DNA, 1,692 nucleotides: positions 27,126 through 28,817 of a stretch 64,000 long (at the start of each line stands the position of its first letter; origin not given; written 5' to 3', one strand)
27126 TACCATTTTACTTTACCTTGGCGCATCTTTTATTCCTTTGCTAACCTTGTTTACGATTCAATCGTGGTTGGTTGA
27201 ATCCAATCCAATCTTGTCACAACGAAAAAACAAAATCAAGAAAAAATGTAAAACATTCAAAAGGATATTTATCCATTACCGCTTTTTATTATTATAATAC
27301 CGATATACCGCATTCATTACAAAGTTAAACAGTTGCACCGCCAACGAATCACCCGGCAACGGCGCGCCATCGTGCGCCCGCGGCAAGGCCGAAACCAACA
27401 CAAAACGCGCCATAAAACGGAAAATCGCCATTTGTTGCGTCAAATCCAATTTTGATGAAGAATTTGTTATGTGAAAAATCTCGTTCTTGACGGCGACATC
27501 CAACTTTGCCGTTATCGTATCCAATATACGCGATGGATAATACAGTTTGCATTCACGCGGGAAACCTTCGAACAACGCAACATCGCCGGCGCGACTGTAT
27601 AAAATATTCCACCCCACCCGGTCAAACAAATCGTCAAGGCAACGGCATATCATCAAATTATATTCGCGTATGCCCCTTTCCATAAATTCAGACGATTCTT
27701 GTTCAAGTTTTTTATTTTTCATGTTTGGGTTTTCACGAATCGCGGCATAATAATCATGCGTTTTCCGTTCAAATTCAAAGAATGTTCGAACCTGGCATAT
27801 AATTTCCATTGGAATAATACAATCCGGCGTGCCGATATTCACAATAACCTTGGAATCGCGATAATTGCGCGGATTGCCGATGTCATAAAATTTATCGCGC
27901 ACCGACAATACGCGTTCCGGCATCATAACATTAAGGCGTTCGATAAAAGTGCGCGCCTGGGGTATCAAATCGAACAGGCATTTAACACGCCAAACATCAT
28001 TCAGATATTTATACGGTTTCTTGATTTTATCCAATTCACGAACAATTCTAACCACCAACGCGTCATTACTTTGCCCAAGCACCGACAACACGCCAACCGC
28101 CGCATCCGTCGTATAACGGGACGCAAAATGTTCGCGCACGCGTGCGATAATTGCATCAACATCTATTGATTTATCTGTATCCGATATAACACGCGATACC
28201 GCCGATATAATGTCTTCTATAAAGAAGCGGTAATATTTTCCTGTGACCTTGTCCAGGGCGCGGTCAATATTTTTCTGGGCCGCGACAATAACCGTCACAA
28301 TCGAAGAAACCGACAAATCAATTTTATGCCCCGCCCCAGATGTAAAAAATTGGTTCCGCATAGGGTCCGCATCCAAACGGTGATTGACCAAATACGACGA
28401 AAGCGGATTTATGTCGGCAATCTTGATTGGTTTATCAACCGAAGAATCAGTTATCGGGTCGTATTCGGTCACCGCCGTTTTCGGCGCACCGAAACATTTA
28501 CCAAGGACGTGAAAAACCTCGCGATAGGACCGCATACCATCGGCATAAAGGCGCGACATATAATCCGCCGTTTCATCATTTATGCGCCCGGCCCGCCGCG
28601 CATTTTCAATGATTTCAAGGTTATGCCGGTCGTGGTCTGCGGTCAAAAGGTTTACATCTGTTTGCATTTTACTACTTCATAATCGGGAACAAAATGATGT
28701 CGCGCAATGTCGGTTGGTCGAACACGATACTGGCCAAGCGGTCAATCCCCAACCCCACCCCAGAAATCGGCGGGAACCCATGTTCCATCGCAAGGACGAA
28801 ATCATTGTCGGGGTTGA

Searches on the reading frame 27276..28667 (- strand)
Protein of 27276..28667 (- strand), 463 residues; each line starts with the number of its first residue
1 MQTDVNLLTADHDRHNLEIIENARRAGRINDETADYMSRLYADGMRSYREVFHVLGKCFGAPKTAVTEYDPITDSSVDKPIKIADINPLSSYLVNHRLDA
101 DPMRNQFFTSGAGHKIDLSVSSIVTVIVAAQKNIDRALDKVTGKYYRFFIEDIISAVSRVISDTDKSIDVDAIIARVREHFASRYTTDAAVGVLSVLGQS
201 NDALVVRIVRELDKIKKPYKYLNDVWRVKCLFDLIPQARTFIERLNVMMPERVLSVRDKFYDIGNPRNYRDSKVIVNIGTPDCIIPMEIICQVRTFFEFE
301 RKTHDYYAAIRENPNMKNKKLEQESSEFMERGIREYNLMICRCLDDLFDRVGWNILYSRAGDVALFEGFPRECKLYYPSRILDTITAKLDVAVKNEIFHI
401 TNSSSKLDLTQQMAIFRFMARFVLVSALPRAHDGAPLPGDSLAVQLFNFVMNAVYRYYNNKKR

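Call 3: search_protein_families(library=pfam, proteins=[window:27276-28667:-], max_evalue=10)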
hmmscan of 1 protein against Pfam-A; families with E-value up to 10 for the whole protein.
window:27276-28667:- (463 aa): 0 families
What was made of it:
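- On RSH superfamily, SYNTH (pyrophosphokinase) domain: No hit for the window protein, even at E<=10 (call 3).
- On Exported alarmone synthetases (EAS): No such domains were found (call 3).
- Closest known: Long RSH enzymes. Different: No HD hydrolase, TGS, helical, ZFD or ACT/RRM domains (call 3).
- Pfam PF04607 does not detect the protein at all (call 3). The sequence is too divergent for PF04607 (call 3). No zinc-finger-like domain was detected (call 3).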

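Call 4: search_protein_families(library=ncbifam, proteins=[window:27276-28667:-], max_evalue=10)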
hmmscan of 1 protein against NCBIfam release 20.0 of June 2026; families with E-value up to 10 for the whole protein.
window:27276-28667:- (463 aa): 0 families
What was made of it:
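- On Long RSH (Rel/RelA/SpoT): No Pfam or NCBIfam domains (calls 3, 4).
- Checked: No HD hydrolase domain or any other Pfam/NCBIfam domain is detected (calls 3, 4).
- No secretion-associated domain (calls 3, 4).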

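Call 5: search_solved_structures(query=window:27276-28667:-, max_evalue=10, show_alignments=2)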
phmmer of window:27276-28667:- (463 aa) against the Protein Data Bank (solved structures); distinct sequences matched with E-value up to 10: 9.
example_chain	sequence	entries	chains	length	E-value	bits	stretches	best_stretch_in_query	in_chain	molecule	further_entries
8cws_A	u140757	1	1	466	0.001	21.7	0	17-50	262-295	F4132-2 Chain A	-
8cwy_A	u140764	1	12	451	0.0014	21.2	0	17-50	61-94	T32-15-1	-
2wpq_A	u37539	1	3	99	0.052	16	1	132-231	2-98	TRIMERIC AUTOTRANSPORTER ADHESIN FRAGMENT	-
5cwb_A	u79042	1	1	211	0.053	16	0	17-51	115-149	Designed helical repeat protein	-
7oyc_V2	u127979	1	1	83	0.13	14.7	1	142-210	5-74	40S ribosomal protein S21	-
7mwr_B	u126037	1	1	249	0.61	12.5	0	17-51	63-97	LHD101B4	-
7oya_V2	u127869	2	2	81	1.4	11.4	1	142-208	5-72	40S ribosomal protein S21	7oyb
9uer_E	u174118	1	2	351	1.6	11.1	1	25-88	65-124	CRISPR-associated protein Cse4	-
9kqp_2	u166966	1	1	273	1.7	11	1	100-133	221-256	Chlorophyll a-b binding protein, chloroplastic/Lhca2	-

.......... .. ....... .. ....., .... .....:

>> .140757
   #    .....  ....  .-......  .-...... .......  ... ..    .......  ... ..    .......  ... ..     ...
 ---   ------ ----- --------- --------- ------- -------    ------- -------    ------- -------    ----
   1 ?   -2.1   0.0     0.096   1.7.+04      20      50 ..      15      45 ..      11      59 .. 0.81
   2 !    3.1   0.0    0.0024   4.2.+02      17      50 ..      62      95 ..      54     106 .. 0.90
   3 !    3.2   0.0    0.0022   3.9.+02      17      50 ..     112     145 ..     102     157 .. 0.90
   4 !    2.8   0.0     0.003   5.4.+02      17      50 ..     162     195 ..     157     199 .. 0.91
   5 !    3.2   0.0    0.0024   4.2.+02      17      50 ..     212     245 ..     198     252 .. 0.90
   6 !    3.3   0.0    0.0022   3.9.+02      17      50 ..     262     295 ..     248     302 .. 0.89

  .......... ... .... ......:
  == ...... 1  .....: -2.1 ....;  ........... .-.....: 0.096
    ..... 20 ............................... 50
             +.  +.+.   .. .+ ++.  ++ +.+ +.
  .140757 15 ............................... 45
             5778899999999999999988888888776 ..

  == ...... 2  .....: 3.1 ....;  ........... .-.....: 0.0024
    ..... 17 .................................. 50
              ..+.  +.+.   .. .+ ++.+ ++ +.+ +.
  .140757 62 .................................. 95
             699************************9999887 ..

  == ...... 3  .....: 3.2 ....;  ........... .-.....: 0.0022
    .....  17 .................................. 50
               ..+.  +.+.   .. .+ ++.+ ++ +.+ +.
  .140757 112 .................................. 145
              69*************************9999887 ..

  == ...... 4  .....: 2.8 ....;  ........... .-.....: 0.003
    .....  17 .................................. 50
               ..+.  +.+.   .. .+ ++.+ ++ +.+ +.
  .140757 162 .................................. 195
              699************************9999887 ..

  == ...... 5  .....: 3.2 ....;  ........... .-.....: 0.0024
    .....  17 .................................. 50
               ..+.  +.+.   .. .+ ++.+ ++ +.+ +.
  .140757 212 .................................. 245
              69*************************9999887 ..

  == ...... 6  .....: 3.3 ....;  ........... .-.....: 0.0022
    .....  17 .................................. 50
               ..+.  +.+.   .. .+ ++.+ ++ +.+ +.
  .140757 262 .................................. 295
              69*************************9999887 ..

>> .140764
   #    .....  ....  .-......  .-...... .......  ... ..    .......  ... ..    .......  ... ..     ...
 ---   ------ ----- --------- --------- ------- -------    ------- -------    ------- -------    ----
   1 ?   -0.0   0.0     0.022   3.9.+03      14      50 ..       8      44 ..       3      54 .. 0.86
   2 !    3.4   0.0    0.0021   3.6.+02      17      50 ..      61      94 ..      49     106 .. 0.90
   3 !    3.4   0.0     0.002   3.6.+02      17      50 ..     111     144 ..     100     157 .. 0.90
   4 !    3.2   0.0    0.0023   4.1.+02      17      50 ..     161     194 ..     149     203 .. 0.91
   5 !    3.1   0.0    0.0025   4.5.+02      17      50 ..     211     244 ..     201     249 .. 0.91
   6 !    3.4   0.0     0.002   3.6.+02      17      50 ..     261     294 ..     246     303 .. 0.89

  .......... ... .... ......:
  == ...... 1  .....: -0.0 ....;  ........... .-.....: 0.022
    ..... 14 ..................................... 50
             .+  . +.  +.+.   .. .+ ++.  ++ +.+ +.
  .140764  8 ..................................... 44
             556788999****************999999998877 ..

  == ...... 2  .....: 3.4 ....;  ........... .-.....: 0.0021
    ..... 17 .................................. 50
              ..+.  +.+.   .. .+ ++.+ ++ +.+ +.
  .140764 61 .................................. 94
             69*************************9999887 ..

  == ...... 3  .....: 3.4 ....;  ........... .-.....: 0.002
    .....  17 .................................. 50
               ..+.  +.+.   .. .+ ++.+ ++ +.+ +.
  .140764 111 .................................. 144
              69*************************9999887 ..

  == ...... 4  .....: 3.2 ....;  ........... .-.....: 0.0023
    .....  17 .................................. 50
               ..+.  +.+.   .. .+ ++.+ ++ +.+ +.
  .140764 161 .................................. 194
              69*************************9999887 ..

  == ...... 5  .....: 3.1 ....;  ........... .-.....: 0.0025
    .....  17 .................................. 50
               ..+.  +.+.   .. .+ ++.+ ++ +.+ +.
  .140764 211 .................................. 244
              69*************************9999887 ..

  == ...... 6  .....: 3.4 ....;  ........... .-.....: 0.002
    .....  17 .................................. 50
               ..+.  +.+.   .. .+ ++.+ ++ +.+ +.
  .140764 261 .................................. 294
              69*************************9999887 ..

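Call 6: find_homologous_proteins(query=window:27276-28667:-, max_evalue=0.001)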
Query window:27276-28667:- (463 aa): 612 proteins with E <= 0.001 among 6736 candidates; the best 120 are listed.
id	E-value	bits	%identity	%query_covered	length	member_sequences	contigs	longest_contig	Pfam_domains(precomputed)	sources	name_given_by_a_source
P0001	0.0e+0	1042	100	100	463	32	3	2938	-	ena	-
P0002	1.6e-260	883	83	99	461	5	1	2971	-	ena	-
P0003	2.1e-260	882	84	99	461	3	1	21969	-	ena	-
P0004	2.9e-257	872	83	99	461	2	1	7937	-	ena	-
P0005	2.9e-256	869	83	98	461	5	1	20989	-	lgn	-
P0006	7.2e-254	861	81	99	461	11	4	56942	-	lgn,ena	-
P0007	1.5e-253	860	81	99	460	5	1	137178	-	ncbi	-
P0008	4.1e-250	849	81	99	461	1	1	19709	-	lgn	-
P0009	6.5e-250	848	81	99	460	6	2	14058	-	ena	-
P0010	1.2e-249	847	79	99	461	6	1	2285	-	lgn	-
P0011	9.7e-249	844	80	99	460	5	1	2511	-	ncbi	-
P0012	1.8e-246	837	80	98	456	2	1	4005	-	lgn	-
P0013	2.5e-246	836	78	100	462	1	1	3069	-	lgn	-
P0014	2.3e-242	823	76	100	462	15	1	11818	-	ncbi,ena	-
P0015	1.4e-241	820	78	100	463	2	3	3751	-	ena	-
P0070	1.8e-184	632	60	97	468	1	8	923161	-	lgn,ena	-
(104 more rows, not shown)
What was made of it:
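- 27276..28667 (-): Gene X: 463-aa divergent RSH-fold protein (stop codon 27276-27278). 612 homologues (call 6).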

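Call 11: search_protein_representatives(protein=window:27276-28667:-)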
Query: 463 residues. Proteins with E-value up to 0.001 (for the whole library): 36; up to 1e-10: 27; up to 1e-30: 17. The best 36 are listed.
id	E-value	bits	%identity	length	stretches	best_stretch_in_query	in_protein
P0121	2.5e-154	531.2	52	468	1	4-459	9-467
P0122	2.8e-116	405.8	41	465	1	2-460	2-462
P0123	2.6e-101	356.5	73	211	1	194-403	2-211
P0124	1.5e-98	347.4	45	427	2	214-459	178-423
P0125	8.1e-93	328.5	39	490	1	12-460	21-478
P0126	3.8e-88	313.1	40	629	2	207-457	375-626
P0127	8.1e-85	302.1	47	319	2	220-389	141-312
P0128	4.1e-76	273.5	52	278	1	6-263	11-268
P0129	8.6e-76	272.4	35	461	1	6-460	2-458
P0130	1.2e-60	222.5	79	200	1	191-317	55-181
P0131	1.0e-57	212.8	34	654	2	10-198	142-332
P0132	2.8e-54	201.5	68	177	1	8-148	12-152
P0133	6.1e-48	180.6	55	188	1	4-162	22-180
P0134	2.3e-41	159.0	79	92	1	1-92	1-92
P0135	1.7e-39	152.8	48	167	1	287-459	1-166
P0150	4.4e-08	49.3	32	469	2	12-167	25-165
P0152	5.4e-07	45.7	34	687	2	10-64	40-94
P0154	3.3e-06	43.1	31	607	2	207-335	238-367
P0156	3.8e-04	36.3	26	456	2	5-172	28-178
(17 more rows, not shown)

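Call 12: search_protein_families(library=pfam, proteins=[P0122, P0125, P0126, P0129, P0131, P0150, P0152, P0154, P0156, P0124], max_evalue=1)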
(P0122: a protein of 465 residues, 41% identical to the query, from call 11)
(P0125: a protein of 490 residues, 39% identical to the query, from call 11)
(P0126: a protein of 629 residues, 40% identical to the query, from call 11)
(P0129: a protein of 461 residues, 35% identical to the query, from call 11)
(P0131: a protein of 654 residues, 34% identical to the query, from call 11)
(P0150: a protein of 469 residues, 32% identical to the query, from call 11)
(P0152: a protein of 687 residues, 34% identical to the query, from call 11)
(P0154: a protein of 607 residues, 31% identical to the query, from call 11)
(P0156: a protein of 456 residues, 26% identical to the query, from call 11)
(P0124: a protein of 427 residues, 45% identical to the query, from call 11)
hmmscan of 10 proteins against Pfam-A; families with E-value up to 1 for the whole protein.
P0122 (465 aa): 0 families

P0125 (490 aa): 1 family
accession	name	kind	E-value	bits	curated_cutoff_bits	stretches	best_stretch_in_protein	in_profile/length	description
PF22909.1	Caulimovir_coat_dom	-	0.078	13.8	27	1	148-211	19-80/113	Caulimovirus coat protein, conserved domain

P0126 (629 aa): 1 family
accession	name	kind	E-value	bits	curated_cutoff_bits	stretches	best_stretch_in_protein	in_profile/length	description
PF16726.11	OCRL_clath_bd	-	0.31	11.8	27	0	257-298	57-98/101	Inositol polyphosphate 5-phosphatase clathrin binding domain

P0129 (461 aa): 2 families
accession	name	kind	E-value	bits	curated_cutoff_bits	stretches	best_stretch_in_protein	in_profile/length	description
PF24169.1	Fn3-I_PB4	-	0.011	16.6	27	1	86-149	12-77/88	Straight fiber protein PB4 first Fn3-like domain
PF04607.23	RelA_SpoT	-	0.031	15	27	1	205-294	8-90/113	Region found in RelA / SpoT proteins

P0131 (654 aa): 3 families
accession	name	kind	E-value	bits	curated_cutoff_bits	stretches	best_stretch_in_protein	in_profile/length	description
PF13683.12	rve_3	-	0.023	14.9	26.5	0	482-510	28-56/67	Integrase core domain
PF07579.16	DUF1548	-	0.12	13.2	22.7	1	314-357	49-95/135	Domain of Unknown Function (DUF1548)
PF14077.11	WD40_alt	-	0.2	12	25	0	552-565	22-35/48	Alternative WD40 repeat motif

P0150 (469 aa): 1 family
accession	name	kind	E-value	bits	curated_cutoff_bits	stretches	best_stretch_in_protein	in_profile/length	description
PF18628.8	P2_N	-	0.019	15.1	25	1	215-264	66-115/129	Viral coat protein P2 N-terminal domain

P0152 (687 aa): 3 families
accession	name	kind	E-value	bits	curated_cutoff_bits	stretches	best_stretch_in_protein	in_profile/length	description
PF08040.16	NADH_oxidored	-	0.15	12.2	27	1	270-295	29-54/58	MNLL subunit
PF00910.28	RNA_helicase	-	0.52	11.3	21.5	0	316-362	45-88/105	RNA helicase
PF01832.25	Glucosaminidase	-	0.56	11.3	30.2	0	7-210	21-117/123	Mannosyl-glycoprotein endo-beta-N-acetylglucosaminidase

P0154 (607 aa): 2 families
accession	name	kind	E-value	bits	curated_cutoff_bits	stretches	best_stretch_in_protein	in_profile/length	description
PF22941.1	TADA2A-like_3rd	-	0.064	13.8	27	1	377-414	35-72/77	Transcriptional adapter 2-alpha-like domain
PF04607.23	RelA_SpoT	-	0.61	10.8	27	1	234-328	4-92/113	Region found in RelA / SpoT proteins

P0156 (456 aa): 6 families
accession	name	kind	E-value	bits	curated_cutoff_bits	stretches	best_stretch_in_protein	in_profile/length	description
PF04574.18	DUF592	-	0.026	14.7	24.5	1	276-325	90-139/153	Protein of unknown function (DUF592)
PF23461.1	ZMYND11_CC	-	0.032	15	27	0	138-158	28-48/54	ZMYND11 protein coiled-coil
PF14479.11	HeLo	-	0.037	14.3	23.2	1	132-213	113-193/205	Prion-inhibition and propagation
PF25018.1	HEAT_IPO9_c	-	0.1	12.4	27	1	137-203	181-248/264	Importin-9 central HEAT repeats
PF22620.2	OYE-like_second_a-b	-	0.14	12.7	25.5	0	298-335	71-109/128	OYE-like second alpha/beta domain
PF22387.1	PhiCb5_coat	-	0.15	12.6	27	0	25-54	47-76/89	Phage phiCb5, coat protein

P0124 (427 aa): 1 family
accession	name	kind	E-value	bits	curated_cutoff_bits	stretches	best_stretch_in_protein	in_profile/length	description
PF04607.23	RelA_SpoT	-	0.096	13.4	27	1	182-276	19-110/113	Region found in RelA / SpoT proteins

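Call 16: search_solved_structures(query=A2, max_evalue=10, show_alignments=3)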
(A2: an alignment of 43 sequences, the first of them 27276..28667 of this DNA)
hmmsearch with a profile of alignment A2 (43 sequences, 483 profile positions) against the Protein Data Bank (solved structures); distinct sequences matched with E-value up to 10: 2.
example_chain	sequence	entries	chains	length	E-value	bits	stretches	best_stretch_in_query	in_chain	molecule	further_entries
3gon_A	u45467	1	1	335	0.51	12.3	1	172-222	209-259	Phosphomevalonate kinase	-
1k47_A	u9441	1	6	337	0.51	12.2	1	172-222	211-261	phosphomevalonate kinase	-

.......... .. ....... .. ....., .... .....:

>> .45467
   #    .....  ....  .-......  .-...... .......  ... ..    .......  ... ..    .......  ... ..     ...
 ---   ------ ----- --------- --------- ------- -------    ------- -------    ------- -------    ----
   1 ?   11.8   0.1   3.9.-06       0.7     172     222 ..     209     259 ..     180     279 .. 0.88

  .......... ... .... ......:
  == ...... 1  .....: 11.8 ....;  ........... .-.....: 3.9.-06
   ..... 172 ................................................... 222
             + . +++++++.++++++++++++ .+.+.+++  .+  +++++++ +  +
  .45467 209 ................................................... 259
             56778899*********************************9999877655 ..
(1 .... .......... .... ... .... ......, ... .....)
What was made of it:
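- Tried and rejected: Sequence searches against PDB found only designed helical repeats, with a single sequence (call 5), and phosphomevalonate kinase at E 0.5, with the A2 profile (call 16).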

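Call 18: find_encoding_contigs(protein=P0070, flank=6000, max_places=3)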
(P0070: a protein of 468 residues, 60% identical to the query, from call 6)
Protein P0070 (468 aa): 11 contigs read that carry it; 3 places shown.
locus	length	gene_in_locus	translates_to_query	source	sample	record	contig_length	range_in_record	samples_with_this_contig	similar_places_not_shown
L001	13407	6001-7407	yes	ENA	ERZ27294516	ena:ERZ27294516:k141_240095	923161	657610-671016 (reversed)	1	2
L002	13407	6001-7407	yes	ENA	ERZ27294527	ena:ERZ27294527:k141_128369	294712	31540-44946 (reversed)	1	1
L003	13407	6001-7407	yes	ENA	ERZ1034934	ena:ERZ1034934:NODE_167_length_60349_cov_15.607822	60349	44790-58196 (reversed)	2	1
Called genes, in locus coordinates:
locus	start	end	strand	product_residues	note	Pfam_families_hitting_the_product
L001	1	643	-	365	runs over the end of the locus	PF12679:ABC2_membrane_2, PF12698:ABC2_membrane_3, PF01061:ABC2_membrane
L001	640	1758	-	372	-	PF12679:ABC2_membrane_2, PF12698:ABC2_membrane_3, PF01061:ABC2_membrane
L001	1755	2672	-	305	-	PF00005:ABC_tran, PF13304:AAA_21 (weak)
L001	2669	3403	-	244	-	PF00005:ABC_tran, PF13304:AAA_21 (weak)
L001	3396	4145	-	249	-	PF25919:BSH_CusB (faint), PF25917:BSH_RND (weak), PF25973:BSH_CzcB, PF25997:BSH_YhbJ (faint), PF25984:BSH_YknX (faint), PF25990:Beta-barrel_YknX (faint), PF25954:Beta-barrel_RND_2 (weak)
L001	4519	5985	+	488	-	PF01336:tRNA_anti-codon, PF00152:tRNA-synt_2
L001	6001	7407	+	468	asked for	-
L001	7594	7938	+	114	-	PF00313:CSD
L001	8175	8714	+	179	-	PF04011:LemA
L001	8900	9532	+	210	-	PF00163:Ribosomal_S4, PF01479:S4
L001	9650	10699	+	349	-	PF00579:tRNA-synt_1b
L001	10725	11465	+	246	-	PF04402:SIMPL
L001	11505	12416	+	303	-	PF02899:Phage_int_SAM_1, PF13495:Phage_int_SAM_4 (faint), PF00589:Phage_integrase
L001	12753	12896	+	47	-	-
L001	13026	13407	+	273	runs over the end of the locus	-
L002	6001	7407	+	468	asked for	-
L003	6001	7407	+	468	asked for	-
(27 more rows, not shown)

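Call 24: find_homologous_proteins(query=A3, max_evalue=0.001)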
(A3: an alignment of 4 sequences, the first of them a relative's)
Query A3 (4 sequences) (607 aa, profile of the alignment): 18 proteins with E <= 0.001 among 8000 candidates.
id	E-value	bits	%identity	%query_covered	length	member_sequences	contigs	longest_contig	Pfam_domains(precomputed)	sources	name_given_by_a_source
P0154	7.9e-220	749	100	100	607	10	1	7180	-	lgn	-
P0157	4.6e-188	644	83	100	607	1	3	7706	-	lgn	-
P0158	9.7e-178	610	80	99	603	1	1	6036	-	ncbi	-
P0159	1.1e-108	382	43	97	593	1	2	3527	-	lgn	-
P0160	9.5e-107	376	42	95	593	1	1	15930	-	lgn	-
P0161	3.1e-106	374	42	97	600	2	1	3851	-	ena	-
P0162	2.8e-105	371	46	84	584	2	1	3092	-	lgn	-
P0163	1.8e-103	365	42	99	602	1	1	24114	-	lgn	-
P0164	8.0e-103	363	41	92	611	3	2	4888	-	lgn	-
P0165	1.3e-102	362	42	97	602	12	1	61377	-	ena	-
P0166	1.5e-102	362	41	98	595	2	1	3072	-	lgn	-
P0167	5.4e-102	360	42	97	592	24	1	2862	-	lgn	-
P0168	5.3e-101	357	41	99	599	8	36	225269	-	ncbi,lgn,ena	-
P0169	1.7e-96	342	42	99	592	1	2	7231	-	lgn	-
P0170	4.4e-95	338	41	99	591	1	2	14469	-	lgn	-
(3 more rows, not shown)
